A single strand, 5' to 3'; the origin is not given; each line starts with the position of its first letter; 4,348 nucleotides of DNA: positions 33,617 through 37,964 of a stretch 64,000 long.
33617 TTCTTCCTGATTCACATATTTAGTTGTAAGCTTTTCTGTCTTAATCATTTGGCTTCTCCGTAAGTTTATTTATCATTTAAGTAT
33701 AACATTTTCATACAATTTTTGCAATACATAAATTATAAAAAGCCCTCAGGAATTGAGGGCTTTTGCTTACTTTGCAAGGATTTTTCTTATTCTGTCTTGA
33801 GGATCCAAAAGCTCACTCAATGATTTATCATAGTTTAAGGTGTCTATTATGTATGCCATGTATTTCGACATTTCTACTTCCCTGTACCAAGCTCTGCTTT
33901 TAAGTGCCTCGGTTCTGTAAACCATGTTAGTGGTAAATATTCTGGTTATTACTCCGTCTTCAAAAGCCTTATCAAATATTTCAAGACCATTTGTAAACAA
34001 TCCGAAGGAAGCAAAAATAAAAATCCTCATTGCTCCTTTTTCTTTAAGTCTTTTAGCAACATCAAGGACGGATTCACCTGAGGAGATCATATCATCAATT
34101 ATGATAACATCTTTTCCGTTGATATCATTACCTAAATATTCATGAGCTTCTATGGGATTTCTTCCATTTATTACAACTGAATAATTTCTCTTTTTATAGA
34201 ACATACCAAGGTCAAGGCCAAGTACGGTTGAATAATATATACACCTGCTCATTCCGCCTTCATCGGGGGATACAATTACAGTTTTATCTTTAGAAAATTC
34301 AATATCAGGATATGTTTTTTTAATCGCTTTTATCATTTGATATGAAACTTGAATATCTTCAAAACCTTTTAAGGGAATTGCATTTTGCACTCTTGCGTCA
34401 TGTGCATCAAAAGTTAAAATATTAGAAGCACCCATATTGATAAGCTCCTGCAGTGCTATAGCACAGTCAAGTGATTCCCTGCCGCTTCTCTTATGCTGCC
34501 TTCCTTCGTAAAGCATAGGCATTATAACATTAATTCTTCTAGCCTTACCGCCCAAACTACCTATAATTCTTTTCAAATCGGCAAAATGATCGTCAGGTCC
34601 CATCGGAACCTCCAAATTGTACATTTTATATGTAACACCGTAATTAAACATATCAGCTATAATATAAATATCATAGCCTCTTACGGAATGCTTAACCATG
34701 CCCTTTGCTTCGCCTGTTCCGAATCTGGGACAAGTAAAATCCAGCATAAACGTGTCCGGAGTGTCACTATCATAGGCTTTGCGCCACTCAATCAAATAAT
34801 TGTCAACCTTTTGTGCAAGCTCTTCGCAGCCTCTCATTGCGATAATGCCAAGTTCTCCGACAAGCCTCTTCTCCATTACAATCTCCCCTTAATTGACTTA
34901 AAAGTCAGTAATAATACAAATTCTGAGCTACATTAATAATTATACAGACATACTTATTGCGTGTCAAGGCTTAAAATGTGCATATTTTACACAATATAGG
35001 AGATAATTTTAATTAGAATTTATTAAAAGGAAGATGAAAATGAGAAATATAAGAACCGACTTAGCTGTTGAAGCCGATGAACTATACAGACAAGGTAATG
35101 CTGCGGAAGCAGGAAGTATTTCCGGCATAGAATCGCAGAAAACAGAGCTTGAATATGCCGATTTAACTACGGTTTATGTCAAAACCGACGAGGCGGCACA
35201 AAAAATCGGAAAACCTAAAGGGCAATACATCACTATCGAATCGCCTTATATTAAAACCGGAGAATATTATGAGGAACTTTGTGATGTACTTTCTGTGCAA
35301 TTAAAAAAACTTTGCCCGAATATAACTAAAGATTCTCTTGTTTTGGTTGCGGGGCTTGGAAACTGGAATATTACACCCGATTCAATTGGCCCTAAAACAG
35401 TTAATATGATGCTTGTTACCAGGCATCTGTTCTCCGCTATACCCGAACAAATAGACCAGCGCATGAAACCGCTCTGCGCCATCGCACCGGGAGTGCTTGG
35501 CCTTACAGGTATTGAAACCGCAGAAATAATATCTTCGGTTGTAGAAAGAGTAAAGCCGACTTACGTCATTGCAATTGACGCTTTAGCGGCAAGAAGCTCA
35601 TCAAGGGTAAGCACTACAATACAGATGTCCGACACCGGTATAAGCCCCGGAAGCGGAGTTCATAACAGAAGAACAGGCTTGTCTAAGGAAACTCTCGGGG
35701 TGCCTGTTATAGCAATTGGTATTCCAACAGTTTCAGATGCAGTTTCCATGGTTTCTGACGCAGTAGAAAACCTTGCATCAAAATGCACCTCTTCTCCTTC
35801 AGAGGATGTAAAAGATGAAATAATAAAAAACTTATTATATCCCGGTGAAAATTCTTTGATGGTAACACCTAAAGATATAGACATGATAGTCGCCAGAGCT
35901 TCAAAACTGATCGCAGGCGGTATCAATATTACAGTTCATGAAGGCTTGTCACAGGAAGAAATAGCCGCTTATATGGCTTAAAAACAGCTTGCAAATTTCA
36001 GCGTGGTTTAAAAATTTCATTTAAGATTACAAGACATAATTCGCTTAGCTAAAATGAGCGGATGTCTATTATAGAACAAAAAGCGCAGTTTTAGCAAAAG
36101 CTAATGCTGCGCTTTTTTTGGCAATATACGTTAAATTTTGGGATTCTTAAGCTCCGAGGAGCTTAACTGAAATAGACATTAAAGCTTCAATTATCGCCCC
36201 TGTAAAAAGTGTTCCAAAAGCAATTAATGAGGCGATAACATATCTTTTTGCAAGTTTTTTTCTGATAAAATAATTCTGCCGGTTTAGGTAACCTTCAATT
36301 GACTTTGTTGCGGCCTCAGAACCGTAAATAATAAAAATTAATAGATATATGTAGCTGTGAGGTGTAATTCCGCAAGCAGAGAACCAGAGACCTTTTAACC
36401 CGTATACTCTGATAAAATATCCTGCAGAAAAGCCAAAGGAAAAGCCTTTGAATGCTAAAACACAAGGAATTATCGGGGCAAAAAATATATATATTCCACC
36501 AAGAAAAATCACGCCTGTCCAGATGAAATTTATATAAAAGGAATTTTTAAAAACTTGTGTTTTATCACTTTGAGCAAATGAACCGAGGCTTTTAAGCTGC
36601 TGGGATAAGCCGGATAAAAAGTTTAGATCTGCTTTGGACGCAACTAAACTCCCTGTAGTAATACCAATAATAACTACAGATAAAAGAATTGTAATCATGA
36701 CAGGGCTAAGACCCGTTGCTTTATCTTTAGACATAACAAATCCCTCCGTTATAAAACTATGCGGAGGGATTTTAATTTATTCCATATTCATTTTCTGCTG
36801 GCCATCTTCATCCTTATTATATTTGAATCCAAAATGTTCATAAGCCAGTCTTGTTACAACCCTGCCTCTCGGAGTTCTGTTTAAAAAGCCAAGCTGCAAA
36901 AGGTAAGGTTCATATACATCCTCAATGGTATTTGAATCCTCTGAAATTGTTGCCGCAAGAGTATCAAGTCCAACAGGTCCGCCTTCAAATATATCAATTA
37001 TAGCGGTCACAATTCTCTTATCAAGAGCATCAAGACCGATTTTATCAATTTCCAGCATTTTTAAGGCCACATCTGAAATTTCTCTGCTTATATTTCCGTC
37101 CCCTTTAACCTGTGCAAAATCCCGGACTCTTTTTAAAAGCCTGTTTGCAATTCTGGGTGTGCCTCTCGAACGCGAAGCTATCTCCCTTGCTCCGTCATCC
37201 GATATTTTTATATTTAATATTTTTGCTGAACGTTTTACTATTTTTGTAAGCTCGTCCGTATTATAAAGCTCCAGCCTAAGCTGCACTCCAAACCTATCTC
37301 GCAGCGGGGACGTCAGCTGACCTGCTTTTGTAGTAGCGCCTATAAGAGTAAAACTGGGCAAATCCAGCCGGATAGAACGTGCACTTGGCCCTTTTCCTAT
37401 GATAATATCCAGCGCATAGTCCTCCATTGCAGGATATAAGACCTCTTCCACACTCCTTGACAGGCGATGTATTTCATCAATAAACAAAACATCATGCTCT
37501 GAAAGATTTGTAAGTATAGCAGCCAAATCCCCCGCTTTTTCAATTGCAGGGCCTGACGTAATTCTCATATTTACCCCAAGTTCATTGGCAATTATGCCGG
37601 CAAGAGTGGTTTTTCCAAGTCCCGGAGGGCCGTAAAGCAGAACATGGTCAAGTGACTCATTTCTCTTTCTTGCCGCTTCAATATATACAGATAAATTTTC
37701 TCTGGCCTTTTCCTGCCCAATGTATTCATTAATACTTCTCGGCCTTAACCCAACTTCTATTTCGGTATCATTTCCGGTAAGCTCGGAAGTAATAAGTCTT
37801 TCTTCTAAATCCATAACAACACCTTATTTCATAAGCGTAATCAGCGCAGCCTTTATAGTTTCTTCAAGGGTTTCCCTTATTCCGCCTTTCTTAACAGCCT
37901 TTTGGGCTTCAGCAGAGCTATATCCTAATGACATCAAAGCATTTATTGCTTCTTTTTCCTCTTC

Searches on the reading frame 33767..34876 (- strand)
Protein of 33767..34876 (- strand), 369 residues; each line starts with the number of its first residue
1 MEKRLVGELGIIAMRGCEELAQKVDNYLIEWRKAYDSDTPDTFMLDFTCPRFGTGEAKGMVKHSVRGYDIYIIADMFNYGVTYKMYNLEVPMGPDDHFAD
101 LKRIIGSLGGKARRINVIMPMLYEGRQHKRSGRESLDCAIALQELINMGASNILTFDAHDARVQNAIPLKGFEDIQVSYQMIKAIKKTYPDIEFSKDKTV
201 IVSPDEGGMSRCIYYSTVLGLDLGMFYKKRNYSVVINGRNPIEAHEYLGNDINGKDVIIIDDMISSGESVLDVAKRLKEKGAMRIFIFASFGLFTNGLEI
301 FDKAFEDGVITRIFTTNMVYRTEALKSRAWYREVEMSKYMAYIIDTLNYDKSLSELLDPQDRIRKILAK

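Call 104: search_protein_families(library=pfam, proteins=[window:33767-34876:-], max_evalue=0.00001)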
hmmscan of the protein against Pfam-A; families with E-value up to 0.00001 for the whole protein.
window:33767-34876:- (369 aa): 3 families
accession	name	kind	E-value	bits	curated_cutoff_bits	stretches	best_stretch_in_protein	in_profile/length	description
PF13793.12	Pribosyltran_N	-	1.1e-16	61.2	25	1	11-149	3-117/117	N-terminal domain of ribose phosphate pyrophosphokinase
PF14572.12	Pribosyl_synth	-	2.4e-11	44.3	27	1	250-356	79-182/184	Phosphoribosyl synthetase-associated domain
PF00156.33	Pribosyltran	-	1e-10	41.6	26.3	1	183-286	17-119/158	Phosphoribosyl transferase domain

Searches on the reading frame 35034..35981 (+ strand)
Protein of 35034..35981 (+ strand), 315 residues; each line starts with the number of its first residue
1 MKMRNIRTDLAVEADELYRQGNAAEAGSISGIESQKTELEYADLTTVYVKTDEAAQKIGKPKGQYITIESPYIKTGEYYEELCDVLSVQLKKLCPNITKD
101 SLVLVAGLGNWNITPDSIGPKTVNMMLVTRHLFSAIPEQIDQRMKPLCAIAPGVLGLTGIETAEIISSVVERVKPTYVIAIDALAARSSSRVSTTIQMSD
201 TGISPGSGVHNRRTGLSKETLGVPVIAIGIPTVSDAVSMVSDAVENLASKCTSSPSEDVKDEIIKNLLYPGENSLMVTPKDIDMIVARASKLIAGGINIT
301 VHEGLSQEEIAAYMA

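Call 104: search_protein_families(library=pfam, proteins=[window:35034-35981:+], max_evalue=0.00001)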
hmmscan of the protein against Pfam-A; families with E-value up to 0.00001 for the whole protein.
window:35034-35981:+ (315 aa): 1 family
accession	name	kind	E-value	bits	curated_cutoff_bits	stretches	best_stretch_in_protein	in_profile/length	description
PF03418.19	Peptidase_A25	-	3e-90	303.1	27.8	2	11-247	1-242/353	Germination protease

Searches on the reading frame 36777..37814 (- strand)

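Call 104: search_protein_families(library=pfam, proteins=[window:36777-37814:-], max_evalue=0.00001)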
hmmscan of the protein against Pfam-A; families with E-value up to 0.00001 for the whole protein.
window:36777-37814:- (345 aa): 9 families
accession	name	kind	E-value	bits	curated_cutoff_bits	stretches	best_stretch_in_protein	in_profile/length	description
PF05496.18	RuvB_N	-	5.2e-83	277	27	1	23-181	1-159/159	Holliday junction DNA helicase RuvB P-loop domain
PF17864.7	AAA_lid_4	-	8.3e-35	118.8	27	1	184-257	1-74/74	RuvB AAA lid domain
PF05491.19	RuvB_C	-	5.7e-24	84.3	24.7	1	259-328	2-71/72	RuvB C-terminal winged helix domain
PF00004.35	AAA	-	1.5e-22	80.9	21.2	1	58-182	1-130/131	ATPase family associated with various cellular activities (AAA)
PF07728.20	AAA_5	-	3.8e-09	37.1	22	1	57-175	1-139/139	AAA domain (dynein-related subfamily)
PF06068.19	TIP49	-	1.2e-07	31.7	23.8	1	30-86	25-81/347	TIP49 P-loop domain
PF01078.27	Mg_chelatase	-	1.8e-06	27.9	20.3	0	30-75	4-42/207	Magnesium chelatase, subunit ChlI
PF13191.12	AAA_16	-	2.3e-06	28.6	32.6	0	32-81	3-50/167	AAA ATPase domain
PF05673.19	DUF815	-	5.6e-06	26.1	23.8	0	27-115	26-116/249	Protein of unknown function (DUF815)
